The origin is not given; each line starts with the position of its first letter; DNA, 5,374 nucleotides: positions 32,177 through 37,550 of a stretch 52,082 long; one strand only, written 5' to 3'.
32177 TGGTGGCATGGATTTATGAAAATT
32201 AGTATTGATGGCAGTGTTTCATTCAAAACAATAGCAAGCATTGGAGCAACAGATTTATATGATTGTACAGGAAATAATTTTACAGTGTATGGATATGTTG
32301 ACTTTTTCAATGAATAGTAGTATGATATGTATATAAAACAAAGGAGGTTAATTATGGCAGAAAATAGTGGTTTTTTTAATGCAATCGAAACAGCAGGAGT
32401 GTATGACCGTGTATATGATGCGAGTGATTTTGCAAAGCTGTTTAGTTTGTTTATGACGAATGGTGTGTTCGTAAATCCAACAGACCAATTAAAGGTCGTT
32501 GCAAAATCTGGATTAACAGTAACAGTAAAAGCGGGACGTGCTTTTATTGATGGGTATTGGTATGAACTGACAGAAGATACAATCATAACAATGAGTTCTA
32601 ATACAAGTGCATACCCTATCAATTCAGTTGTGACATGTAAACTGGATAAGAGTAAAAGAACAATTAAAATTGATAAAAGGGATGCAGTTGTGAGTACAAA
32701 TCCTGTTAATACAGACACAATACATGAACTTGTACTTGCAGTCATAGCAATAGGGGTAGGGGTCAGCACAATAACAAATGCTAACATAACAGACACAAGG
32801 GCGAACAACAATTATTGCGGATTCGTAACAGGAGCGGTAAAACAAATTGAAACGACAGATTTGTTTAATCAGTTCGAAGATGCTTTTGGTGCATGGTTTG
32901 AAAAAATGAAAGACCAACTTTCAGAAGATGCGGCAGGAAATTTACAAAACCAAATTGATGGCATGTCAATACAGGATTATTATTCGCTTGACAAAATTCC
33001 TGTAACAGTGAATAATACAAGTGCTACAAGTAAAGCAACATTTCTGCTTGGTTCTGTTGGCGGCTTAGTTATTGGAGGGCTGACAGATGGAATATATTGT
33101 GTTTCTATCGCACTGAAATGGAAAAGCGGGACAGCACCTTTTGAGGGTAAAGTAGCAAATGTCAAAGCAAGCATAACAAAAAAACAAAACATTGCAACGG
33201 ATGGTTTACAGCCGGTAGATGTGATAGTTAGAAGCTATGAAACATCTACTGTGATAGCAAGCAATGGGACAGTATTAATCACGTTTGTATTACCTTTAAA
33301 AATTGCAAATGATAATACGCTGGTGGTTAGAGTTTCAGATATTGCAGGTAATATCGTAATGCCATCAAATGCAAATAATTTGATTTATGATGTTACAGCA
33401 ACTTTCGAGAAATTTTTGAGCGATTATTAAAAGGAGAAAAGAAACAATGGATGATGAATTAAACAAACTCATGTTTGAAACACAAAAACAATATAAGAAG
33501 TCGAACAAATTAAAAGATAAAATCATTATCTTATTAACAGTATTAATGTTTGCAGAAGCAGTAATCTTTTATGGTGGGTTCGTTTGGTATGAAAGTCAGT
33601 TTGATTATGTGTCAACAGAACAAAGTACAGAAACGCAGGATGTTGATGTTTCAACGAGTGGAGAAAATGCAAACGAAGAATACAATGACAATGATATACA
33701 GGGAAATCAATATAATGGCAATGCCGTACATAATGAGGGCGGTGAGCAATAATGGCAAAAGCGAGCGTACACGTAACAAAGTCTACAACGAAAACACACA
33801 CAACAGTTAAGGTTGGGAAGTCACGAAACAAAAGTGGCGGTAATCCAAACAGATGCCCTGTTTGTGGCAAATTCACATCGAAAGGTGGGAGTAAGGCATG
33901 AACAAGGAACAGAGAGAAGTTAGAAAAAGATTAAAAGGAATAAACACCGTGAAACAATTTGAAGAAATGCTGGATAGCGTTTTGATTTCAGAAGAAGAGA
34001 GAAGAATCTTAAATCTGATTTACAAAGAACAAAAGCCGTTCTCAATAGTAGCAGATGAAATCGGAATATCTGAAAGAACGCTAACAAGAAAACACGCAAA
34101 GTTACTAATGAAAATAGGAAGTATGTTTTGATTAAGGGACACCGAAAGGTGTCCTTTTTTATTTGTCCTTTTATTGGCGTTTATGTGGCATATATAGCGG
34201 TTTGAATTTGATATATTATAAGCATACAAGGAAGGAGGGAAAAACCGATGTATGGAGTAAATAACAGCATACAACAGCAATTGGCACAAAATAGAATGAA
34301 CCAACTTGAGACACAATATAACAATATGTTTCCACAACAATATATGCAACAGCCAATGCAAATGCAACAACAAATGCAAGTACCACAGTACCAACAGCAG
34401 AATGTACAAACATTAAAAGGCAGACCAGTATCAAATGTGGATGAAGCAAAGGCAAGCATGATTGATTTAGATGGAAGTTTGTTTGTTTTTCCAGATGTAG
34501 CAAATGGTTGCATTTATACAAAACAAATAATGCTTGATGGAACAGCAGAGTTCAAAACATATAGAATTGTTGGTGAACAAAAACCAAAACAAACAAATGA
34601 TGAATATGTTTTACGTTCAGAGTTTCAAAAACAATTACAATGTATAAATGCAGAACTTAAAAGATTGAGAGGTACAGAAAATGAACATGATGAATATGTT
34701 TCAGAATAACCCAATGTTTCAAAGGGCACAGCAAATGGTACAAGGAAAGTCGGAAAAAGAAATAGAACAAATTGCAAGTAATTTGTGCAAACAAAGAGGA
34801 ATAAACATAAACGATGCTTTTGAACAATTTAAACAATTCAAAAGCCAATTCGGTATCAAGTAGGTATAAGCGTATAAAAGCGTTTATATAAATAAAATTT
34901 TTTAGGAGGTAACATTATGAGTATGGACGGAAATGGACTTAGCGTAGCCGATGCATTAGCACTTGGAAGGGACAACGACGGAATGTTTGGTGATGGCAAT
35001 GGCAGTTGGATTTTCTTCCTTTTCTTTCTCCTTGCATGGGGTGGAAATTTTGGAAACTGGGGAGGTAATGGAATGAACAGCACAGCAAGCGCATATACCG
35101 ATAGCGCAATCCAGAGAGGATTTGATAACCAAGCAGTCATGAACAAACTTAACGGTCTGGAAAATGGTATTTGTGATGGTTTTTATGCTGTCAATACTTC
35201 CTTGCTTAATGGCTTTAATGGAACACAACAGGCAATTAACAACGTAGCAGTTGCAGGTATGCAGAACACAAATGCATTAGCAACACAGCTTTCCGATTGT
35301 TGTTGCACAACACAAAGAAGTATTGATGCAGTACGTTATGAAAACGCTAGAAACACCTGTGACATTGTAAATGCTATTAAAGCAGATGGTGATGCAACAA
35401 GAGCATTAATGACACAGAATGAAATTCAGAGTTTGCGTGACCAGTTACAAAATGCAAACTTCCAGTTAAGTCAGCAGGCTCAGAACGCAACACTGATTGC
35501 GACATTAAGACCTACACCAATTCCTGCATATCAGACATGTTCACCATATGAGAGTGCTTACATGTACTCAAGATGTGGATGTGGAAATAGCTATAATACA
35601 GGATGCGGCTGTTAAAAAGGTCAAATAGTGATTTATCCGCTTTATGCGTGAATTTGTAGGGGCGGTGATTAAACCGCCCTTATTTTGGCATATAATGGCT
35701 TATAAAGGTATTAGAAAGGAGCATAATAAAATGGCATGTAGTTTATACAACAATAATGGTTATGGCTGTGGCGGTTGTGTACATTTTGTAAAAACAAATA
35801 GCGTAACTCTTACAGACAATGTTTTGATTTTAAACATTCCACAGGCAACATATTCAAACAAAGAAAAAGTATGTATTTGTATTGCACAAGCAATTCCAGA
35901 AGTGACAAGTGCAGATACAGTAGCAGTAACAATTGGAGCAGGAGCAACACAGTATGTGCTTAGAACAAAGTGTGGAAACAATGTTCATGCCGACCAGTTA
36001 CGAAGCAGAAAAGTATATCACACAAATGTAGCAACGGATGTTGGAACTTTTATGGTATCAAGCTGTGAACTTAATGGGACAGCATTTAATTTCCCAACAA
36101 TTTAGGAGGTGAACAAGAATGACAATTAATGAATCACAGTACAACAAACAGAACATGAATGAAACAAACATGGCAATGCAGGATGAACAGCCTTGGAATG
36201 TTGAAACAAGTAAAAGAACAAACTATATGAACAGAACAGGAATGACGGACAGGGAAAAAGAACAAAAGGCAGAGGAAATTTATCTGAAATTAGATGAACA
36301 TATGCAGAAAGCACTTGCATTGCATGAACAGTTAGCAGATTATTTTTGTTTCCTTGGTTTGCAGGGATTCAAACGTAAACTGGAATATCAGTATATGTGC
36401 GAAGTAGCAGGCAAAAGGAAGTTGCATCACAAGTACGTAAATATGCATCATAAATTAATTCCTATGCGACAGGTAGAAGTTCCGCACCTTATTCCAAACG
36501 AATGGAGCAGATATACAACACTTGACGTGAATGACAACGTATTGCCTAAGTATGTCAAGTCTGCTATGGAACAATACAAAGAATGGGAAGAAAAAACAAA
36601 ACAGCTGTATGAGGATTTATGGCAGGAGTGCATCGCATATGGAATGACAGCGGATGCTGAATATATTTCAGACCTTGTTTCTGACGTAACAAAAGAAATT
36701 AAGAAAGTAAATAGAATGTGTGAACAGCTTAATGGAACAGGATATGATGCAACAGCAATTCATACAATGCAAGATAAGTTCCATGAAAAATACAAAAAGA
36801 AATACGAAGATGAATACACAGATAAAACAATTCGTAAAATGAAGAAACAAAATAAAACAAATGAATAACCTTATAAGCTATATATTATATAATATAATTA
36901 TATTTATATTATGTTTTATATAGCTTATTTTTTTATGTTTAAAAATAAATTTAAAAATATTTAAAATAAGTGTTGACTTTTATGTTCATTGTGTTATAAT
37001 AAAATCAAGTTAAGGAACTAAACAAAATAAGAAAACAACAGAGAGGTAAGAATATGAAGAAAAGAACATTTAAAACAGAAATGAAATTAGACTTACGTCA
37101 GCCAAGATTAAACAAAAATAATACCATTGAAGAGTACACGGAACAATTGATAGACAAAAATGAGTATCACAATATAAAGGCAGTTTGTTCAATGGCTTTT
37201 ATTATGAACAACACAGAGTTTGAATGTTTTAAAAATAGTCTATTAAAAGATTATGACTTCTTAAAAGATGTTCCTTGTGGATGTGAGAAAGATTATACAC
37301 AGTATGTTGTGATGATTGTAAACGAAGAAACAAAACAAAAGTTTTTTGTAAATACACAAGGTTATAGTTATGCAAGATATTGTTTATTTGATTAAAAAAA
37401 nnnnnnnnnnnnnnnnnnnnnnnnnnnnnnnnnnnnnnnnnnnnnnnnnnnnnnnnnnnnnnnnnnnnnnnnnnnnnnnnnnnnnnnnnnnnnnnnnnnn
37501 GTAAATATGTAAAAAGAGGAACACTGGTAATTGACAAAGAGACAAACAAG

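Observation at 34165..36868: Terminator-bounded five-gene orphan cluster following the sigma-r4-like regulator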

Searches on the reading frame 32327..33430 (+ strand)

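Call 5: search_protein_families(library=pfam, proteins=[window:32327-33430:+], max_evalue=1)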
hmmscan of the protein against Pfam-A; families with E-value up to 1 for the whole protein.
window:32327-33430:+ (367 aa): 1 family
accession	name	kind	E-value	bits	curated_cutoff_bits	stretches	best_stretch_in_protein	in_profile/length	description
PF16573.10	CLP1_N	-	0.24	12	22.3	1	56-109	11-61/92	N-terminal beta-sandwich domain of polyadenylation factor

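Call 6: search_protein_families(library=phrogs, proteins=[window:32327-33430:+], max_evalue=0.1)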
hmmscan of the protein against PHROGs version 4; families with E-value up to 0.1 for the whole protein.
window:32327-33430:+ (367 aa): 12 families
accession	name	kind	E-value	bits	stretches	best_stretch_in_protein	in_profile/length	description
phrog_1220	-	head and packaging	5.9e-59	201.8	1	9-288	5-302/574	head protein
phrog_9534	-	head and packaging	8.7e-36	125.1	1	12-188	2-170/303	head protein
phrog_27282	-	unknown function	6.2e-34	118.7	1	10-199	1-193/445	-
phrog_5339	-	head and packaging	6.7e-30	105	1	8-199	2-192/633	virion structural protein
phrog_35103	-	unknown function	9.3e-25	87.8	1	13-201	3-189/916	-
phrog_18805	-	unknown function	2e-20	74.1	1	10-212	1-200/457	-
phrog_6779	-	tail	2.2e-07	31.9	1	36-158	19-155/276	tail protein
phrog_17342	-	unknown function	1.2e-06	29.1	1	33-159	19-158/326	-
phrog_13571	-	head and packaging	1.7e-05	25.2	1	23-159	6-150/356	virion structural protein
phrog_18555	-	unknown function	0.00024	22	1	61-95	64-98/317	-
phrog_23883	-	unknown function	0.0054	17.4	1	41-99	27-85/274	-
phrog_11868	-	unknown function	0.073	14.3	0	157-202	8-53/89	-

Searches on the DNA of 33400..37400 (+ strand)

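Call 4: search_dna_similar(query=window:33400-37400:+, collection=phages, mode=distant, max_rows=30)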
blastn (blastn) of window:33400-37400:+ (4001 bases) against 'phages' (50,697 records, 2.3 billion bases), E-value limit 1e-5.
Records with a match: 16; places in all: 16; records where one place covers at least 80% of the query: 0.
Best place of each record, by identity: 80-90% 3; 60-80% 13.
By first word of the organism name: Clostridium 9; Bacteriophage 5; Dulem 2.
By host as written in the record: - 5; Clostridium_AP sp000509125 DA266 4; Clostridium perfringens 3; Varecia variegata 1; Propithecus coquereli 1; Clostridium perfringens JCM 1290 1; Clostridium perfringens 012 1.
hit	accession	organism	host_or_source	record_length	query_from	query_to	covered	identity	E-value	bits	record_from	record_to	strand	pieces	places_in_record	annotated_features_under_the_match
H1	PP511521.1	Dulem virus 36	Varecia variegata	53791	1004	2696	25%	67.4%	7e-23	314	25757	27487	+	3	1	hypothetical protein (x4)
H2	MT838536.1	Bacteriophage sp.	human fecal samples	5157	1014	2011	6%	74.3%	9e-15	152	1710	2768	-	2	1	record has no annotation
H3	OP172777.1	Clostridium phage CS266P3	Clostridium_AP sp000509125 DA266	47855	2578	3201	6%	72.5%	4e-7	128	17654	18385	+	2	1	hypothetical protein (x2)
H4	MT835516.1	Bacteriophage sp.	human fecal samples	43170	1710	1907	5%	71.5%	2e-16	95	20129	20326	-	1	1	record has no annotation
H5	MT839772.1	Bacteriophage sp.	human fecal samples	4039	1710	1824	3%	73.9%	7e-10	73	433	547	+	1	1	record has no annotation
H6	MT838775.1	Bacteriophage sp.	human fecal samples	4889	1710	1824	3%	73.0%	3e-8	69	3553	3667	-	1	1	record has no annotation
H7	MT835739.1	Bacteriophage sp.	human fecal samples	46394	1710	1824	3%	72.2%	4e-7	64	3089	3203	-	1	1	record has no annotation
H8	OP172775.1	Clostridium phage CS266P1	Clostridium_AP sp000509125 DA266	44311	3092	3201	3%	72.7%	4e-7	64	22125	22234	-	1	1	hypothetical protein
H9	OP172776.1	Clostridium phage CS266P2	Clostridium_AP sp000509125 DA266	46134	3092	3201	3%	72.7%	4e-7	64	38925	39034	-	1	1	hypothetical protein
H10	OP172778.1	Clostridium phage CS266P4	Clostridium_AP sp000509125 DA266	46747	3092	3201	3%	72.7%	4e-7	64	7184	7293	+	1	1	hypothetical protein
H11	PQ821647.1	Clostridium phage HMD-PC1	Clostridium perfringens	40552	1578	1673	2%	76.8%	3e-8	68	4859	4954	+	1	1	hypothetical protein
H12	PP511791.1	Dulem virus 39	Propithecus coquereli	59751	1693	1775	2%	77.1%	4e-7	65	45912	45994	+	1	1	hypothetical protein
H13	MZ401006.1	Clostridium phage CPQ4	Clostridium perfringens JCM 1290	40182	1578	1649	2%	80.6%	5e-6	62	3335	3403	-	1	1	hypothetical protein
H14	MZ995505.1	Clostridium phage vB_CpeP_PMQ04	Clostridium perfringens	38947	1578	1649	2%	80.6%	5e-6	62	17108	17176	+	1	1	hypothetical protein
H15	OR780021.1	Clostridium phage XP41-N3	Clostridium perfringens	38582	1578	1649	2%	80.6%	5e-6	62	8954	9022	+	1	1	hypothetical protein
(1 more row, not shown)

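Call 8: get_annotated_region(hit=H1, flank=8000)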
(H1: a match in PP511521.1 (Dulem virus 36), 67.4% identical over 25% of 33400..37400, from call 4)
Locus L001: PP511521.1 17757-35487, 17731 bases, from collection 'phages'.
description: Dulem virus 36 isolate Duke_24FS_3, complete genome.
organism: Dulem virus 36 (NCBI taxid 3145754)
taxonomy: Viruses; Duplodnaviria; Heunggongvirae; Uroviricota; Caudoviricetes
host: Varecia variegata; source: feces; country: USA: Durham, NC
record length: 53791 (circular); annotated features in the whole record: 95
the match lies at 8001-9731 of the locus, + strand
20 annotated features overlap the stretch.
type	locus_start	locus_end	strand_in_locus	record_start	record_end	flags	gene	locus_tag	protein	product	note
CDS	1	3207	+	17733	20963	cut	-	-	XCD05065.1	minor tail protein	-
CDS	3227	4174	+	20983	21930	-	-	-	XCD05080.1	tail protein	-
CDS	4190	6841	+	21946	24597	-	-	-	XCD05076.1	hypothetical protein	Siphovirus reqiPepy6 Gp37-like protein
CDS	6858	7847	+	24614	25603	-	-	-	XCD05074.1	receptor-binding protein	-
CDS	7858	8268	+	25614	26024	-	-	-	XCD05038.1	hypothetical protein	-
CDS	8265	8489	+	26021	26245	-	-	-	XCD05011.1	hypothetical protein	-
CDS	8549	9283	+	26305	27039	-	-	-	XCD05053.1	hypothetical protein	-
CDS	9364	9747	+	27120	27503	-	-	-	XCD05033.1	hypothetical protein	-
CDS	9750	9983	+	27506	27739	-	-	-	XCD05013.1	hypothetical protein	-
CDS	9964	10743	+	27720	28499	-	-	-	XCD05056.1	hypothetical protein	-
CDS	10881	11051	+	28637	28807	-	-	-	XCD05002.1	hypothetical protein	-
CDS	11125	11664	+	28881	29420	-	-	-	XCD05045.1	hypothetical protein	-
CDS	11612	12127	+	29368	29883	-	-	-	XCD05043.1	hypothetical protein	-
CDS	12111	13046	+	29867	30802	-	-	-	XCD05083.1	toprim-like protein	-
CDS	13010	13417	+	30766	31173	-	-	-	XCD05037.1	hypothetical protein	-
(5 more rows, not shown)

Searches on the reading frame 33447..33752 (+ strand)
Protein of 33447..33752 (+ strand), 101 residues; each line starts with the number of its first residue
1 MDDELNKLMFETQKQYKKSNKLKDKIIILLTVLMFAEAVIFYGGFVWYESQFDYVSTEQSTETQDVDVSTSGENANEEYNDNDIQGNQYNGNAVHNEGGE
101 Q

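Call 5: search_protein_families(library=pfam, proteins=[window:33447-33752:+], max_evalue=1)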
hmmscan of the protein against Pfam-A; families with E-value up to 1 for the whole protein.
window:33447-33752:+ (101 aa): 1 family
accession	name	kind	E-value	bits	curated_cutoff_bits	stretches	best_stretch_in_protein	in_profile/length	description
PF14004.11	DUF4227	-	0.078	13.4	27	1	30-77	9-56/71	Protein of unknown function (DUF4227)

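Call 6: search_protein_families(library=phrogs, proteins=[window:33447-33752:+], max_evalue=0.1)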
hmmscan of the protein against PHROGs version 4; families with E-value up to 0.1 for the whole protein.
window:33447-33752:+ (101 aa): 1 family
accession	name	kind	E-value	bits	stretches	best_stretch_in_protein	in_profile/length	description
phrog_23247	-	unknown function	0.033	15.4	1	21-60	22-61/77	-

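Call 56: search_protein_families(library=ncbifam, proteins=[window:33447-33752:+], max_evalue=1)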
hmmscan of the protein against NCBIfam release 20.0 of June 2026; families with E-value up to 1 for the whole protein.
window:33447-33752:+ (101 aa): 0 families

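Call 57: search_protein_families(library=padloc, proteins=[window:33447-33752:+], max_evalue=1)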
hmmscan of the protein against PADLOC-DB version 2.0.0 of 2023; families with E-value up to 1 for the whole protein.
window:33447-33752:+ (101 aa): 0 families

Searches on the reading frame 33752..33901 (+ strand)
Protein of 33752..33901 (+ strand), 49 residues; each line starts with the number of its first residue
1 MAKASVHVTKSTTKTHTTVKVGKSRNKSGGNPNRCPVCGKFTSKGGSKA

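Call 5: search_protein_families(library=pfam, proteins=[window:33752-33901:+], max_evalue=1)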
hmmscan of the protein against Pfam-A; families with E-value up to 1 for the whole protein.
window:33752-33901:+ (49 aa): 1 family
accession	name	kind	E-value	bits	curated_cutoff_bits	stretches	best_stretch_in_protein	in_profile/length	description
PF19335.5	HMBD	-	0.04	14.3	23.6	1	29-40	12-23/28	Heavy metal binding domain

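Call 6: search_protein_families(library=phrogs, proteins=[window:33752-33901:+], max_evalue=0.1)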
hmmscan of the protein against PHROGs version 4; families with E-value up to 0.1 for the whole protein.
window:33752-33901:+ (49 aa): 0 families

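Call 56: search_protein_families(library=ncbifam, proteins=[window:33752-33901:+], max_evalue=1)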
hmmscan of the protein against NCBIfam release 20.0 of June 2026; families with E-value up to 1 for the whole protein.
window:33752-33901:+ (49 aa): 0 families

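Call 57: search_protein_families(library=padloc, proteins=[window:33752-33901:+], max_evalue=1)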
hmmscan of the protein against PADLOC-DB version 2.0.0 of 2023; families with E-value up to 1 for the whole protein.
window:33752-33901:+ (49 aa): 0 families

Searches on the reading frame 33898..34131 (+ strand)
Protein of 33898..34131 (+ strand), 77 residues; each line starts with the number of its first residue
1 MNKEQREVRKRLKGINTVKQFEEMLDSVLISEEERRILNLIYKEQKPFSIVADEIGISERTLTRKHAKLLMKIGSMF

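Call 5: search_protein_families(library=pfam, proteins=[window:33898-34131:+], max_evalue=1)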
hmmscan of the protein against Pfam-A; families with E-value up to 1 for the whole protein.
window:33898-34131:+ (77 aa): 11 families
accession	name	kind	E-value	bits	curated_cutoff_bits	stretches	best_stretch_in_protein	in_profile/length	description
PF04545.22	Sigma70_r4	-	0.0001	22.2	24.1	1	31-72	6-47/50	Sigma-70, region 4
PF08281.18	Sigma70_r4_2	-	0.0064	16.6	25.7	1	31-64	12-45/54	Sigma-70, region 4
PF19889.5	DUF6362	-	0.011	16.5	31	1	4-73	29-98/98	Domain of unknown function (DUF6362)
PF07374.17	DUF1492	-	0.016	15.8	21.5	1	12-66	39-92/100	Protein of unknown function (DUF1492)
PF00196.25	GerE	-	0.022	14.8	23.5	1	31-74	4-46/57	Bacterial regulatory proteins, luxR family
PF22451.2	NirdL-like_HTH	-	0.022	14.8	27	1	45-65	16-36/47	Siroheme decarboxylase NirDL-like HTH domain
PF17024.10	DMAP1_like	-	0.032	14.8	30.8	1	19-74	23-81/113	Putative DMAP1-like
PF02954.25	HTH_8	-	0.043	14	22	1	51-65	24-38/42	Bacterial regulatory protein, Fis family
PF01527.26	HTH_Tnp_1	-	0.12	13.1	24.1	1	34-64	12-42/75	Transposase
PF13384.12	HTH_23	-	0.16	12.3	24.6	1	36-64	9-36/50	Homeodomain-like domain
PF20612.3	SHOCT_2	-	0.42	11.3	24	1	16-34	14-32/53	SHOCT domain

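Call 6: search_protein_families(library=phrogs, proteins=[window:33898-34131:+], max_evalue=0.1)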
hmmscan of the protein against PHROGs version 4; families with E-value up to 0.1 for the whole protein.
window:33898-34131:+ (77 aa): 12 families
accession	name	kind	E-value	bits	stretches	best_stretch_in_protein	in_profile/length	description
phrog_36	-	transcription regulation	2.1e-09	38.3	1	15-74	127-184/220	transcriptional regulator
phrog_248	-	transcription regulation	1.3e-05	26.3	1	6-72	68-132/161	transcriptional activator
phrog_13787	-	unknown function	0.0021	19.2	1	19-73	113-164/172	-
phrog_6836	-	unknown function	0.0048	17.7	1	5-73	60-128/144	-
phrog_2198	-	transcription regulation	0.019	16.2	1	1-73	54-125/133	Alt-like transcription activator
phrog_3512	-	transcription regulation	0.023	15.9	1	27-73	63-109/130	sigma factor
phrog_35510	-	unknown function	0.028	15.1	1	2-55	110-162/179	-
phrog_1740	-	transcription regulation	0.036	13.6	1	30-73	169-212/567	RNA polymerase sigma factor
phrog_11138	-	unknown function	0.044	15.1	1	17-68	81-130/142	-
phrog_12061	-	unknown function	0.055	14.4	1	18-72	41-93/111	-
phrog_8834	-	unknown function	0.064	14.3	1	17-73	35-94/108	-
phrog_35041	-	unknown function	0.097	13.9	0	4-42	2-38/61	-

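Call 56: search_protein_families(library=ncbifam, proteins=[window:33898-34131:+], max_evalue=1)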
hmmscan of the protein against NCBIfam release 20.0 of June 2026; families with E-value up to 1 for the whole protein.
window:33898-34131:+ (77 aa): 15 families
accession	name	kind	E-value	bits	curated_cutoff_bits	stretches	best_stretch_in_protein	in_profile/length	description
TIGR02937.1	sigma70-ECF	superfamily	1.7e-06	27.8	42.9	1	19-73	109-161/165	sigma-70 family RNA polymerase sigma factor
TIGR02980.1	SigBFG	subfamily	0.00093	19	234.35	1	15-73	166-222/227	SigB/SigF/SigG family RNA polymerase sigma factor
NF040947.1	trans_reg_LysM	equivalog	0.0037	17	180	1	32-74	3-45/136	HTH-type transcriptional regulator LysM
TIGR02985.1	Sig70_bacteroi1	subfamily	0.0054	17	126.4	1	10-68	94-153/162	RNA polymerase sigma-70 factor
TIGR01636.1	phage_rinA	subfamily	0.0073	16.5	31.9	1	15-73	66-128/134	phage transcriptional regulator, RinA family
NF004572.0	PRK05911.1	equivalog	0.013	14.9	378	1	24-74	198-250/257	RNA polymerase sigma factor sigma-28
NF040820.1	trans_reg_LrpA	equivalog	0.018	14.9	250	1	30-72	2-44/141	HTH-type transcriptional regulator LrpA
TIGR02850.1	spore_sigG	equivalog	0.044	13.2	457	1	30-67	207-244/254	RNA polymerase sporulation sigma factor SigG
NF049968.1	QhpR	equivalog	0.052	12.7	250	1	30-65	187-222/284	AraC-like transcriptional regulator QhpR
NF005514.0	PRK07122.1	subfamily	0.053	12.7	372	1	16-72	204-258/264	RNA polymerase sigma factor SigF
NF005644.0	PRK07408.1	subfamily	0.063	12.9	261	1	30-73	206-249/258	RNA polymerase sigma factor SigF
NF045707.1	Dbac_1936_reg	equivalog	0.075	13.1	115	1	27-70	12-54/99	ArsR/SmtB-type metalloregulator TsoR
TIGR01637.1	phage_arpU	subfamily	0.087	13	43.1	1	2-68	53-121/136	ArpU family phage packaging/lysis transcriptional regulator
NF006900.1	PRK09390.1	equivalog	0.087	12.3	255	1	30-73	143-185/203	response regulator FixJ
NF009168.0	PRK12515.1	subfamily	0.093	12.2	236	1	30-63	132-165/189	RNA polymerase sigma factor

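Call 57: search_protein_families(library=padloc, proteins=[window:33898-34131:+], max_evalue=1)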
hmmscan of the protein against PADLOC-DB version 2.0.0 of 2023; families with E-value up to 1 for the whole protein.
window:33898-34131:+ (77 aa): 4 families
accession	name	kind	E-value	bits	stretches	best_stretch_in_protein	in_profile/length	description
PDLC01434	CasR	-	0.00062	17.7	1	28-70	123-166/191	"CAS-I,CAS-II,CAS-III,CAS-IV,CAS-V,CAS-VI; associated_signaling"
PDLC01858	CARF3--CARF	-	0.0013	16.7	1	23-70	135-182/204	-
PDLC01850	CARF3--CARF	-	0.0027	15.6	1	21-69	136-183/209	-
PDLC01438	Csa3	-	0.0083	14.2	1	14-69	131-183/305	"CAS-I,CAS-II,CAS-III,CAS-IV,CAS-V,CAS-VI; associated_signaling"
